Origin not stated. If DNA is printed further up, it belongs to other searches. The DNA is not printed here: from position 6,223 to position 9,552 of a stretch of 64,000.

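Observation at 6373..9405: Tandem-fused double PilB/GspE secretion ATPase (pseudo-dimer in one chain)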

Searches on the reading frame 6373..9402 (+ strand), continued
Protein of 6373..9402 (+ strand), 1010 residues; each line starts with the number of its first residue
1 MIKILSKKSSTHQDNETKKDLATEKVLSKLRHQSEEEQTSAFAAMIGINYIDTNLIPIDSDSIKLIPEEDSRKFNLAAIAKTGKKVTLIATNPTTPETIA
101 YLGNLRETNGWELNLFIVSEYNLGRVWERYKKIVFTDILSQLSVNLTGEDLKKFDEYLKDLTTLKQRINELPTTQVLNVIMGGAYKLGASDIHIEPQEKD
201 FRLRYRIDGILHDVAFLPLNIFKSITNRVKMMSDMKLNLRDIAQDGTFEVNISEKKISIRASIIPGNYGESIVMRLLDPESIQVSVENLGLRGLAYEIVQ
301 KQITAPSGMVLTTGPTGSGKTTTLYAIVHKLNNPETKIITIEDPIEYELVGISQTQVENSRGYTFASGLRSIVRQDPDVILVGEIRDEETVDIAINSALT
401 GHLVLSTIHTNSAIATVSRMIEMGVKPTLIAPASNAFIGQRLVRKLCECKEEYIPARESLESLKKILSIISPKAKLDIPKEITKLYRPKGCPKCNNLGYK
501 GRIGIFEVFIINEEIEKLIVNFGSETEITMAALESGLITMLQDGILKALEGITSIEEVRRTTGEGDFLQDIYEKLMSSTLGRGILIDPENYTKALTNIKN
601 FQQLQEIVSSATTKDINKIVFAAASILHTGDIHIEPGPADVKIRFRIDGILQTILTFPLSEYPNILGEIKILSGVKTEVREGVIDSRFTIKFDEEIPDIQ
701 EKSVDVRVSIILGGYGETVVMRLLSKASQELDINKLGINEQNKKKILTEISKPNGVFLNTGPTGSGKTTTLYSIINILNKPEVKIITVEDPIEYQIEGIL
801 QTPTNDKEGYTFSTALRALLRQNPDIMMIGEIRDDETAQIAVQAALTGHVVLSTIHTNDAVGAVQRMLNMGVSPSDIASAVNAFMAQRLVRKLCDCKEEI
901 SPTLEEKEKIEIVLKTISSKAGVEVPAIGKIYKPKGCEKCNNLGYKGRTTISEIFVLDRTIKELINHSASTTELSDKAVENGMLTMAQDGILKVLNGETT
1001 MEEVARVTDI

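Call 31: search_protein_families(library=pfam, proteins=[L057:1276-4116:-, L046:1704-2714:-, L028:129-1325:-, L074:904-1959:-, L059:6096-7226:+, L009:13119-14291:+, L074:15135-16442:+, L033:7537-8586:+, L023:9228-10406:+], max_evalue=0.01)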
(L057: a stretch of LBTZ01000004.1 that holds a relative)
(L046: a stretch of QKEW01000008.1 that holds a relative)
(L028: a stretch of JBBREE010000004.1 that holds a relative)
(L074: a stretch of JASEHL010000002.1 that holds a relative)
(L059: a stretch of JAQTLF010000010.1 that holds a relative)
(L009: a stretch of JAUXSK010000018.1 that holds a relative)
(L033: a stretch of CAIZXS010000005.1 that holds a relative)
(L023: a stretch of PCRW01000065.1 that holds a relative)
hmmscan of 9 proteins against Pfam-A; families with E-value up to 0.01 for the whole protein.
L057:1276-4116:- (946 aa): 5 families
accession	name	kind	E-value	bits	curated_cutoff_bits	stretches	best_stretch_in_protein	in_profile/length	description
PF00476.26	DNA_pol_A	-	1.3e-151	505.4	34.3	1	573-945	5-381/381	DNA polymerase family A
PF02739.22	5_3_exonuc_N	-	1.2e-54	184.9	34.3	1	32-200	1-164/164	5'-3' exonuclease, N-terminal resolvase-like domain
PF01367.25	5_3_exonuc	-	3.4e-29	101.6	40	1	202-319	2-96/97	5'-3' exonuclease, C-terminal SAM fold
PF22619.2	DNA_polI_exo1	-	4.1e-12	46.5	27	1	390-512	13-135/140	DNA polymerase I, ribonuclease H-like domain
PF01612.26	DNA_pol_A_exo1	-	7e-07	29.6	23.6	1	362-485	4-136/173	3'-5' exonuclease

L046:1704-2714:- (336 aa): 6 families
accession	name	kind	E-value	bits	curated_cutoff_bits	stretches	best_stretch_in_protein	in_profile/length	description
PF01149.29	Fapy_DNA_glyco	-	1.1e-27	97.5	25.5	1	66-179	1-116/117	Formamidopyrimidine-DNA glycosylase N-terminal domain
PF06831.19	H2TH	-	7.5e-25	87.2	34.7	1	195-283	1-88/93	Formamidopyrimidine-DNA glycosylase H2TH domain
PF06827.20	zf-FPG_IleRS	-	1.2e-10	41.4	21.3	1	308-336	1-29/30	Zinc finger found in FPG and IleRS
PF05833.16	NFACT_N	-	2.5e-06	27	31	1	199-277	167-244/456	NFACT N-terminal and middle domains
PF00416.27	Ribosomal_S13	-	0.00016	22.5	31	1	224-291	13-80/128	Ribosomal protein S13/S18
PF12760.12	Zn_ribbon_IS1595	-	0.0017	18.7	25.4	1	306-336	16-45/46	Transposase zinc-ribbon domain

L028:129-1325:- (398 aa): 2 families
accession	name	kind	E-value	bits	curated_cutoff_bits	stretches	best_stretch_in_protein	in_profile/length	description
PF11258.13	DUF3048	-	1.1e-26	94.2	25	1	64-162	12-111/148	Protein of unknown function (DUF3048) N-terminal domain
PF17479.7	DUF3048_C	-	2e-21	76.9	25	2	329-383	62-114/114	Protein of unknown function (DUF3048) C-terminal domain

L074:904-1959:- (351 aa): 2 families
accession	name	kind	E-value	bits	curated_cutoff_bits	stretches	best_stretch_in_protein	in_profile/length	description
PF21694.2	DNA_pol3_delta_C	-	5.7e-29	101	27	1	233-349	3-119/121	DNA polymerase III delta subunit, C-terminal domain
PF06144.19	DNA_pol3_delta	-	9.5e-05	22.8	21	1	34-151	2-118/124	DNA polymerase III, delta subunit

L059:6096-7226:+ (377 aa): 1 family
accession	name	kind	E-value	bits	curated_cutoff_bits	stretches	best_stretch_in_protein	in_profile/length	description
PF01545.26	Cation_efflux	-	6.1e-34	118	26.6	1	55-253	2-190/198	Cation efflux family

L009:13119-14291:+ (391 aa): 1 family
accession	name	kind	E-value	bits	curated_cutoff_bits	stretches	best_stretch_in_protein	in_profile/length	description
PF00990.26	GGDEF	-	0.00045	20.5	23.8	1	79-156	24-93/161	Diguanylate cyclase, GGDEF domain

L074:15135-16442:+ (436 aa): 1 family
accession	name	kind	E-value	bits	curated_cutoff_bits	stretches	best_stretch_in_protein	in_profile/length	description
PF03781.23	FGE-sulfatase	-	1.2e-51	176.3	23.3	1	191-416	3-239/255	Sulfatase-modifying factor enzyme 1-like domain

L033:7537-8586:+ (350 aa): 1 family
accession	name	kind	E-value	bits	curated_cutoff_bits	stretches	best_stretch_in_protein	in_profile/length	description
PF04551.19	GcpE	-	3.1e-152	506.9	32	1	7-349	2-343/343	GcpE protein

L023:9228-10406:+ (393 aa): 2 families
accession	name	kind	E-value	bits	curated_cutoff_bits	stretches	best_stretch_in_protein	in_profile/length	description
PF13784.11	Fic_N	-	1.6e-20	73.3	26.7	1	49-128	2-81/82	Fic/DOC family N-terminal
PF02661.23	Fic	-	1.9e-19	70.7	24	1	138-241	2-92/93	Fic/DOC family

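Call 32: search_protein_families(library=ncbifam, proteins=[window:6373-9402:+], max_evalue=1e-10)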
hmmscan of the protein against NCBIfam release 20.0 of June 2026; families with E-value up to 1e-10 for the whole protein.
window:6373-9402:+ (1010 aa): 18 families
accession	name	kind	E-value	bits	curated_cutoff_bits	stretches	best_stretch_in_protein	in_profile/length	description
TIGR02533.1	type_II_gspE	equivalog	1.9e-267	887.6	630.25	2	72-562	10-486/486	type II secretion system ATPase GspE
TIGR02538.1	type_IV_pilB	equivalog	3.8e-263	874.2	675.65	2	7-562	15-562/564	type IV-A pilus assembly ATPase PilB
NF007755.0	PRK10436.1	equivalog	2.6e-215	715.4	617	2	160-564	72-461/465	type II secretion system protein GspE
NF053534.1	T4PilAsmATPsTfpB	equivalog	2.5e-208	693.2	850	2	57-561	87-581/584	type IV pilus assembly ATPase TfpB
NF041000.1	ATPase_ComGA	equivalog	8e-136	451.3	300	2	180-444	3-266/267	competence type IV pilus ATPase ComGA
TIGR01420.1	pilT_fam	subfamily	1.7e-100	336.6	319.1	2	178-423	3-242/343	PilT/PilU family type 4a pilus ATPase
TIGR02525.1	plasmid_TraJ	equivalog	3.3e-54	184.3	368.3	2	720-881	121-281/372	plasmid transfer ATPase TraJ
TIGR02524.1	dot_icm_DotB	equivalog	9.2e-43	146.8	463.3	2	294-422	122-258/358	Dot/Icm type IV secretion system ATPase DotB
NF058587.1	archaellum_moto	equivalog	2.2e-36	125.7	550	2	756-871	278-397/527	archaellum flagellar ATPase motor FlaI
TIGR02782.1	TrbB_P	equivalog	2.2e-29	102.7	304.55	2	297-421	127-253/303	P-type conjugative transfer ATPase TrbB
TIGR02788.1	VirB11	equivalog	5.1e-29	101.3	249.95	2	309-424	146-266/308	P-type DNA transfer ATPase VirB11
TIGR03819.1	heli_sec_ATPase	hypoth_equivalog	3.3e-27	95.6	373.15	2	715-872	138-302/340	TadA family conjugal transfer-associated ATPase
NF010469.0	PRK13894.1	subfamily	8.4e-26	91.1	508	1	299-421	142-265/320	conjugal transfer ATPase TrbB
NF010407.0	PRK13833.1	subfamily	3.6e-23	82.5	499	1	299-421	137-260/323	conjugal transfer protein TrbB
NF053672.1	bindosome_BasE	exception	1.2e-22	80.4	1000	0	311-421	274-389/512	bindosome assembly system ATPase subunit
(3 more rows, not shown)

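Call 37: find_encoding_contigs(protein=P0135, flank=6000, max_places=3)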
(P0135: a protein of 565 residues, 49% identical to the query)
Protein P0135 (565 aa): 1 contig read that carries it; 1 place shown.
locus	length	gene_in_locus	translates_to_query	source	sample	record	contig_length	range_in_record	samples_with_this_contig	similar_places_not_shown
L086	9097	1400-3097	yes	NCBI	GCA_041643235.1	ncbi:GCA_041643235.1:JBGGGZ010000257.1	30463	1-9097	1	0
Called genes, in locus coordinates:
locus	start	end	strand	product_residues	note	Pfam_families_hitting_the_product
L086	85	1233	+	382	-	PF01368:DHH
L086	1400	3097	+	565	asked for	PF05157:MshEN (weak), PF00437:T2SSE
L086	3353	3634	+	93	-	-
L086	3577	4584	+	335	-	PF05496:RuvB_N, PF07728:AAA_5 (faint), PF00004:AAA, PF17864:AAA_lid_4, PF05491:WHD_RuvB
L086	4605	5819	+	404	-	PF18895:T4SS_pilin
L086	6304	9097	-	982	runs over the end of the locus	PF00912:Transgly, PF00905:Transpeptidase, PF17957:Big_7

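Call 38: find_encoding_contigs(protein=P0160, flank=6000, max_places=3)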
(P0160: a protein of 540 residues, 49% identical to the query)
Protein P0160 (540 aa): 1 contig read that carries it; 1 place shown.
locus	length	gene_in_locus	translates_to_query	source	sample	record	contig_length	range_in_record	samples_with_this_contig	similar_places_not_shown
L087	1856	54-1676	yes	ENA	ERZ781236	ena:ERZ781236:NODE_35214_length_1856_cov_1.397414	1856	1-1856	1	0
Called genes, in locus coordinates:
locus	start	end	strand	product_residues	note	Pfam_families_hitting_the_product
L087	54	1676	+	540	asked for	PF00437:T2SSE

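Call 53: find_encoding_contigs(protein=P0145, flank=8000, max_places=2)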
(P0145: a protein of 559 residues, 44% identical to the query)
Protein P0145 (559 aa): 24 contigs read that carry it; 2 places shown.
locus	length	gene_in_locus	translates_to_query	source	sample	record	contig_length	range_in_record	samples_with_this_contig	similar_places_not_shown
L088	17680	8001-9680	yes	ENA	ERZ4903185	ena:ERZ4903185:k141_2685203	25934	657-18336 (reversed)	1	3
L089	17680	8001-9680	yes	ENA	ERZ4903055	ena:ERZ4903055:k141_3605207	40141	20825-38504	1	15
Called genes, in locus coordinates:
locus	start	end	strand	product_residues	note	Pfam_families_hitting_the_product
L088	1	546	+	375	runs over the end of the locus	PF26549:Tricorn_N (weak)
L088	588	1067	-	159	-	PF13083:KH_KhpA-B (weak), PF01424:R3H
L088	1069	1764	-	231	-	PF02096:60KD_IMP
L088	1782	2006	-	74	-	PF01809:YidD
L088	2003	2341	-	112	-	PF00825:Ribonuclease_P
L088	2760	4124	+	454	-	PF11638:DnaA_N, PF01695:IstB_IS21, PF00308:Bac_DnaA, PF00004:AAA (weak), PF08299:Bac_DnaA_C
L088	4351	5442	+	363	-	PF00712:DNA_pol3_beta, PF02767:DNA_pol3_beta_2, PF02768:DNA_pol3_beta_3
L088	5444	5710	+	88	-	-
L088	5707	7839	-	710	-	PF00912:Transgly, PF00905:Transpeptidase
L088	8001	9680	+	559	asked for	PF25199:nSTAND_NTPase5 (faint), PF00437:T2SSE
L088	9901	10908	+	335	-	PF05496:RuvB_N, PF06068:TIP49 (weak), PF07728:AAA_5, PF00004:AAA, PF17864:AAA_lid_4, PF05491:WHD_RuvB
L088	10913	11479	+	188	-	PF20772:TACO1_YebC_N, PF01709:Transcrip_reg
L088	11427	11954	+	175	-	PF04312:DUF460 (faint), PF02075:RuvC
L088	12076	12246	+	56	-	-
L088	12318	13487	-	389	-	PF00579:tRNA-synt_1b, PF01479:S4 (weak)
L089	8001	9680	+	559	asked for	PF25199:nSTAND_NTPase5 (faint), PF00437:T2SSE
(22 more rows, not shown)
